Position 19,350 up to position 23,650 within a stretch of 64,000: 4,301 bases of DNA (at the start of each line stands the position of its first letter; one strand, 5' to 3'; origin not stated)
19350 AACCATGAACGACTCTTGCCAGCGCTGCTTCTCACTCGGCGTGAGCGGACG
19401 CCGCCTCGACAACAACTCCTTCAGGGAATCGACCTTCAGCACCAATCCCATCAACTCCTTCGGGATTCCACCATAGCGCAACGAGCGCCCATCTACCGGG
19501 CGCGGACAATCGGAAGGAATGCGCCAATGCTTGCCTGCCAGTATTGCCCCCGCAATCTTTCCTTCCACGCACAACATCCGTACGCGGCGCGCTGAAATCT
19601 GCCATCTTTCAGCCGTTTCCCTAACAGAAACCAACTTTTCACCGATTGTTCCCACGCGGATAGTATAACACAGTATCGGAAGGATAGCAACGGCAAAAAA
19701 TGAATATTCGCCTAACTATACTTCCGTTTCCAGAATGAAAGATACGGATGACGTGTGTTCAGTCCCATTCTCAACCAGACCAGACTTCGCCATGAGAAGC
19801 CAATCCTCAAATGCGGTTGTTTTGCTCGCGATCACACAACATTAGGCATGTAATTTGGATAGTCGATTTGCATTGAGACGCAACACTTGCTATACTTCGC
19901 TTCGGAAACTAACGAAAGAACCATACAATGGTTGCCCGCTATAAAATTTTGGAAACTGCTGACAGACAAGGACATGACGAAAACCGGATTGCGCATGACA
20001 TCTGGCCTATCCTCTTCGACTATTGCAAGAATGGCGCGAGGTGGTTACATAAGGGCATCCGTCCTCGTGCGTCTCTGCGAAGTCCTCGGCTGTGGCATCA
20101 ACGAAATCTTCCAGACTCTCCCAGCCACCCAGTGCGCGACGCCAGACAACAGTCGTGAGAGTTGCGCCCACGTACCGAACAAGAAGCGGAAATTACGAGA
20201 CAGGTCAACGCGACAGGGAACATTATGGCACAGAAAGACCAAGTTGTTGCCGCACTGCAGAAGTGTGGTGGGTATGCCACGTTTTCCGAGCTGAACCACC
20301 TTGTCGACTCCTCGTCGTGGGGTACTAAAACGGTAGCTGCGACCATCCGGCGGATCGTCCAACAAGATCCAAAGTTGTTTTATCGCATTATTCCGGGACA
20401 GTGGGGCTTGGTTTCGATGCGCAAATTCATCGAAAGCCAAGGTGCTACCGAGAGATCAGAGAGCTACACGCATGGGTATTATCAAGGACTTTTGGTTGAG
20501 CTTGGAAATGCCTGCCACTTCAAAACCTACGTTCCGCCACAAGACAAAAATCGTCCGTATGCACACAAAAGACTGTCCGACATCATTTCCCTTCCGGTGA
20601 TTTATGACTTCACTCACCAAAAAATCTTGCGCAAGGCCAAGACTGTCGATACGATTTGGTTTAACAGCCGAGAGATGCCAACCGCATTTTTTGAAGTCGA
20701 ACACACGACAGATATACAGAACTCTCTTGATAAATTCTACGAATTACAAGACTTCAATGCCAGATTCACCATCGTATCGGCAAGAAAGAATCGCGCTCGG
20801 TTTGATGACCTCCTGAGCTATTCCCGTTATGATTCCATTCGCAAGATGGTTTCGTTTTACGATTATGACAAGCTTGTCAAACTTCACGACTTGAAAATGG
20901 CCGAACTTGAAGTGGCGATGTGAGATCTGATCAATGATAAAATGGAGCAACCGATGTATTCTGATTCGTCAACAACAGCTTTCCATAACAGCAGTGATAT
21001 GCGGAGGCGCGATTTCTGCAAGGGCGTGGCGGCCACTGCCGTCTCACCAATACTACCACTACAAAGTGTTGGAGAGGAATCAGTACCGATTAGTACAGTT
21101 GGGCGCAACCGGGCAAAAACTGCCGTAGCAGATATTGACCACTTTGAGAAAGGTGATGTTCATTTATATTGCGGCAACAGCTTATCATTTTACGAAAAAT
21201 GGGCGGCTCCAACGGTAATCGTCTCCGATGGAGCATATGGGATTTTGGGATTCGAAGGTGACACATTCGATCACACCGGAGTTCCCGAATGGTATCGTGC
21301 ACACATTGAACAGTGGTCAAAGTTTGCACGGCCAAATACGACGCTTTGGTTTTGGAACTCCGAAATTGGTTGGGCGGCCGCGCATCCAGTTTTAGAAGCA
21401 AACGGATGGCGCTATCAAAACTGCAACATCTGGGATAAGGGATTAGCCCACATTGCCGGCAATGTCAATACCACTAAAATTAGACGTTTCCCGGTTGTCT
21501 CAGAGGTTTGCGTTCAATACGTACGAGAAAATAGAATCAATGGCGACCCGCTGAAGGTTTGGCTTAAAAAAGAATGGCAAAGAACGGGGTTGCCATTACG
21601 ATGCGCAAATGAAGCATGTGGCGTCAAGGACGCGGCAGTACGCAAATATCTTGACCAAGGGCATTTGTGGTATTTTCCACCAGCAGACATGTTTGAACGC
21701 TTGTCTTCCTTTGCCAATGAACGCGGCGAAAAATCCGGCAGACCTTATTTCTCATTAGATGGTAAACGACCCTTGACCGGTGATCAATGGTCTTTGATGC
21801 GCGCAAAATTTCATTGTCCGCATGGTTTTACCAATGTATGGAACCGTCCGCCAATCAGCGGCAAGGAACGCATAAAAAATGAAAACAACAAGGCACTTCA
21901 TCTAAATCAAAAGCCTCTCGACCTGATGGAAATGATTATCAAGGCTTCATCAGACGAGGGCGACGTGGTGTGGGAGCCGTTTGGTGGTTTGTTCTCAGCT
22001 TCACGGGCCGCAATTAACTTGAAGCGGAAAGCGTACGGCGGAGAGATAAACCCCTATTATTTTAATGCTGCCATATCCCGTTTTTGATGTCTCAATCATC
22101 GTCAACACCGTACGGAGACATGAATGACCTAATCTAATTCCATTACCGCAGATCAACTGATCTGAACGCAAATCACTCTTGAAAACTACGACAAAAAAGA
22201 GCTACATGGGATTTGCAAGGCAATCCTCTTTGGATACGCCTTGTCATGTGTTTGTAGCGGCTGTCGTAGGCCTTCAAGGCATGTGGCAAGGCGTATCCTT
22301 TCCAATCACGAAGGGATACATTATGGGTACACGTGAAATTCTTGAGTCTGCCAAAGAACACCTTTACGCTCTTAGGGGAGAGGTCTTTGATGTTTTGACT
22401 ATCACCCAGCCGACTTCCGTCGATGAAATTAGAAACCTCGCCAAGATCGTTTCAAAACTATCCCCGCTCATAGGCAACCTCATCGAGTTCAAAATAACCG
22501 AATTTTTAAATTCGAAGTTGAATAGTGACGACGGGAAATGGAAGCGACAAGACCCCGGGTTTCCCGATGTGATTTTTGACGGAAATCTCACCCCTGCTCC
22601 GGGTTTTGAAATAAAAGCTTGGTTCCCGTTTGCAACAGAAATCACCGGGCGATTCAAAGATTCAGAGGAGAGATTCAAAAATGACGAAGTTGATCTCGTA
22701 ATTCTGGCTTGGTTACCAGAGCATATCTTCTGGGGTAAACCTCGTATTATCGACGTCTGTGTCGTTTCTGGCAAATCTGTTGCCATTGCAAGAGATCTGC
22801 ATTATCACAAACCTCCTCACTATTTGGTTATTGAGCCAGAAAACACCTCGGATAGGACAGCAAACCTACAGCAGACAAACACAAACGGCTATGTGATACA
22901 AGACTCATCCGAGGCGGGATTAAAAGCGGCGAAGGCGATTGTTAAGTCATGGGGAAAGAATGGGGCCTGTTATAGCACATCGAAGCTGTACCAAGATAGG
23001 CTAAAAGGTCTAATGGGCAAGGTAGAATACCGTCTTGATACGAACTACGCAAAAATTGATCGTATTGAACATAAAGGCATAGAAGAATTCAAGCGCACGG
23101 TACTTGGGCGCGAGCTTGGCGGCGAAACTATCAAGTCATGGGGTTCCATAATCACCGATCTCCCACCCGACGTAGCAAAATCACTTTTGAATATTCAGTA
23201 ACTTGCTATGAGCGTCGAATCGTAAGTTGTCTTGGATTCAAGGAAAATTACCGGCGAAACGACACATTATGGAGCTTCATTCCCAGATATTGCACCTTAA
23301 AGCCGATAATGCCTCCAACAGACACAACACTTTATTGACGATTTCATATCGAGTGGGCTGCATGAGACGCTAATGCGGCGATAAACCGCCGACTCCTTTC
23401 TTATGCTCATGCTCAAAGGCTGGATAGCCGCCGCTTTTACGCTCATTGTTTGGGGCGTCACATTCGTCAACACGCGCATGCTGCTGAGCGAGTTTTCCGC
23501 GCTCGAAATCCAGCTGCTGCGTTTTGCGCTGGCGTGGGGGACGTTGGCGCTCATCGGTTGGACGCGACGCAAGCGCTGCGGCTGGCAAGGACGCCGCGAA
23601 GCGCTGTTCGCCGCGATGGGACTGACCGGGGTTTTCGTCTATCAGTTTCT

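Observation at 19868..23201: Non-canonical RM-like cassette: HTH + HARE-HTH/nuclease-like protein + atypical methyltransferase + PD-ExK nuclease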

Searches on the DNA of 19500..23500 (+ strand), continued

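Call 102: search_with_rna_model(model_id=R1, sources=[window, L151, L152, L153, L012, L094], max_evalue=0.01, make_alignment=true, show_alignments=6)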
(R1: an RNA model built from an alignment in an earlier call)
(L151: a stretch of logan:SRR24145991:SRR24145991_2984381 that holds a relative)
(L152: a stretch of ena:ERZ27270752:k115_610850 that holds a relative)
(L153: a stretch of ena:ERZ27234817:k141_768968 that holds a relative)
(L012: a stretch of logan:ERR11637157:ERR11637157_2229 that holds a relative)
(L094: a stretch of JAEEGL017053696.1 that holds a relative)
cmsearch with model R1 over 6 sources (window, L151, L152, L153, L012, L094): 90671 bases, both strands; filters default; matches with E-value up to 0.01: 6.
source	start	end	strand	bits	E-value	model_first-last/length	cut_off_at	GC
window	22168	22328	+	181.5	4.3e-41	1-158/158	no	0.46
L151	1258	1418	+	178.9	1.7e-40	1-158/158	no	0.46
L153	1699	1859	+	157.5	2e-35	1-158/158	no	0.5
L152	1487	1639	+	153.2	2.1e-34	1-158/158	no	0.52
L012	4784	4953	-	67.9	3.2e-14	1-158/158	no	0.48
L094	120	310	+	31.3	1.5e-05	1-158/158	no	0.52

Alignment A12: 6 matches aligned to the model, 218 columns, each read 5' to 3' on its own strand. Consensus structure (alignment columns), stored with it:
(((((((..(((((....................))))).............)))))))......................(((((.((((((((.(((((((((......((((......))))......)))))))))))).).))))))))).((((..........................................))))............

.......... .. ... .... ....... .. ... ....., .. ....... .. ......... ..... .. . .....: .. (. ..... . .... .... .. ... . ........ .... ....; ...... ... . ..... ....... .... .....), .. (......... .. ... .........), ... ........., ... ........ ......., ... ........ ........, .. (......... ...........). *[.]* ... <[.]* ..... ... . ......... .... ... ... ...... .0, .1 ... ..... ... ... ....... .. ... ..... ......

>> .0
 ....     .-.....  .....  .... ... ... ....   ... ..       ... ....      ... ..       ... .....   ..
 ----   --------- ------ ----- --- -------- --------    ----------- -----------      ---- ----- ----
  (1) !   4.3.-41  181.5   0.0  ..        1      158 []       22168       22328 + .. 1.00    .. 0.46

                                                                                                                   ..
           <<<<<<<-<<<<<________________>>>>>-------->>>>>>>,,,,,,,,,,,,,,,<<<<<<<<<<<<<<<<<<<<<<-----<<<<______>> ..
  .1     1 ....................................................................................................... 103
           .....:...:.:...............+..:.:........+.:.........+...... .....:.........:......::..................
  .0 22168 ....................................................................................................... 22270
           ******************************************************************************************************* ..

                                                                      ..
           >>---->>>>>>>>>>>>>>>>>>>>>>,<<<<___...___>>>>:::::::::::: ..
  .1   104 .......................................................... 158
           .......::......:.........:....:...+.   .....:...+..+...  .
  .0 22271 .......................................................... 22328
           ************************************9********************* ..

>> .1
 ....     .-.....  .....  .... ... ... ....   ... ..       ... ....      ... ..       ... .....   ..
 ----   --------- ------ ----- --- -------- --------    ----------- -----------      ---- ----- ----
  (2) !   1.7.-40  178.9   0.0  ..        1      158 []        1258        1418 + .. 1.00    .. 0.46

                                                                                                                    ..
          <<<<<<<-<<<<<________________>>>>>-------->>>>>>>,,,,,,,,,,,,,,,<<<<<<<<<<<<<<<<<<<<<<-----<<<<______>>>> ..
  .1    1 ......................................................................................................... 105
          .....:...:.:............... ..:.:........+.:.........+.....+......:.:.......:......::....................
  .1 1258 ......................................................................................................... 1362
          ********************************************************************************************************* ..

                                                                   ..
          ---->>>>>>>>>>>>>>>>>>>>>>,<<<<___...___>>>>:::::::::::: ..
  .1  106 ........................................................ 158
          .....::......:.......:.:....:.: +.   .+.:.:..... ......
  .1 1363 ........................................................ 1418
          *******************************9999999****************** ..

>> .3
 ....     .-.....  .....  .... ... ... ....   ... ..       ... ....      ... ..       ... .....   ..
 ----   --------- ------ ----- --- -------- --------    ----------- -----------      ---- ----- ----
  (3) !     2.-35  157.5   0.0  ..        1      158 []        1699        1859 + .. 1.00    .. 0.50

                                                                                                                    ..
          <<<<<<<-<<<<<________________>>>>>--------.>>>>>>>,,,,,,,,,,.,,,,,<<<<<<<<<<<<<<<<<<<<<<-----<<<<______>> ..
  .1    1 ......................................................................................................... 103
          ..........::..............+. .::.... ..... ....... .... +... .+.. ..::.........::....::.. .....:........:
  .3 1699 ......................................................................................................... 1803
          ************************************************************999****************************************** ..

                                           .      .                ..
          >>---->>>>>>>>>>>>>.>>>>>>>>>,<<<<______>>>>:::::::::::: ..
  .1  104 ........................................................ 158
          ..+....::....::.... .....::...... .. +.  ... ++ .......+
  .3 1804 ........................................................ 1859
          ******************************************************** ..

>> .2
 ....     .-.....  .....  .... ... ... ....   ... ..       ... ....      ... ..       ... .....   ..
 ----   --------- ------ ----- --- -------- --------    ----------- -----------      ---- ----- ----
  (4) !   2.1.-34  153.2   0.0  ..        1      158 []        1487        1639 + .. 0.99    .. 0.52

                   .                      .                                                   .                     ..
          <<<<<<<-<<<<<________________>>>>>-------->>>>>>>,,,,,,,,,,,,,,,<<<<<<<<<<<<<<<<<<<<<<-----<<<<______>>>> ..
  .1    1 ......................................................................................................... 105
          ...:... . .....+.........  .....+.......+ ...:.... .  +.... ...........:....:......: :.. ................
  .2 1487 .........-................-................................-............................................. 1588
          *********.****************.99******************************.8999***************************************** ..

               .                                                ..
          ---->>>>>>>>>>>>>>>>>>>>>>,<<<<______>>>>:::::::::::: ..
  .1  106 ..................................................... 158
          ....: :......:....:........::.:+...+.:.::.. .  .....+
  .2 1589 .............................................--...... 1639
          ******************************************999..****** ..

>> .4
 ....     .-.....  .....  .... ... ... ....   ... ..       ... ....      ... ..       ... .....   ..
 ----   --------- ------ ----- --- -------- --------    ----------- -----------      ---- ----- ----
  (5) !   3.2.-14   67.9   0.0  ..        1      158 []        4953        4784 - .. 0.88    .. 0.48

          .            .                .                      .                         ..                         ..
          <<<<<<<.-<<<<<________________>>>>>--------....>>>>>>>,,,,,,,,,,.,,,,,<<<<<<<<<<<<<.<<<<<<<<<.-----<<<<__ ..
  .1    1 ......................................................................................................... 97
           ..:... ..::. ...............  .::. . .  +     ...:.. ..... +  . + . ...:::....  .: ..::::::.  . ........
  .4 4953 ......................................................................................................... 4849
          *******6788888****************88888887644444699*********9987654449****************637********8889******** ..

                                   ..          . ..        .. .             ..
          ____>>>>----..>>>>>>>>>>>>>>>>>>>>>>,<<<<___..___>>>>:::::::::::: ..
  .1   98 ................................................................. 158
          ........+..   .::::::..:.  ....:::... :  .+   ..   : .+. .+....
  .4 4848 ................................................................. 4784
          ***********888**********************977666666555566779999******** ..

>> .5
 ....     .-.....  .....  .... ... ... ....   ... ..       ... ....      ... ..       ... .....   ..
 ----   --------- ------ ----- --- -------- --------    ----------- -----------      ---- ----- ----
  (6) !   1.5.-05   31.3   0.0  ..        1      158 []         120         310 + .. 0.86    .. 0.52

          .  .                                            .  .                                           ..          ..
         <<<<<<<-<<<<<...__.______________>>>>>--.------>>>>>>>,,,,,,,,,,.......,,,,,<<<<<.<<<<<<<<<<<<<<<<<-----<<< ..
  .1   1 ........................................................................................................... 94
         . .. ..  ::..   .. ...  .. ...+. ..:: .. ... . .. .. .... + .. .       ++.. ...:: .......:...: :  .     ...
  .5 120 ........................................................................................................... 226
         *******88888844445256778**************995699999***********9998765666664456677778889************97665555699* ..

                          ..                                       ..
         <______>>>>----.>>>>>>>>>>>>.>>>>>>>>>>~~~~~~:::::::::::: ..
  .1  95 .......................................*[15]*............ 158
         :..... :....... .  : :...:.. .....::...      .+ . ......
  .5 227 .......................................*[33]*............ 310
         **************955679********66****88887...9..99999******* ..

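Call 108: build_rna_model(alignment_id=A12)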
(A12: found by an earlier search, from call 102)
Model R2 built from alignment A12 (6 sequences, 218 columns); structure: stored with the alignment.
model positions 159; base pairs 42; branch points 2; effective number of sequences 1.53; information 0.59 bits per position. Calibrated on 0.2 Mb of random sequence (short: E-values are rough).
structure used (alignment columns):
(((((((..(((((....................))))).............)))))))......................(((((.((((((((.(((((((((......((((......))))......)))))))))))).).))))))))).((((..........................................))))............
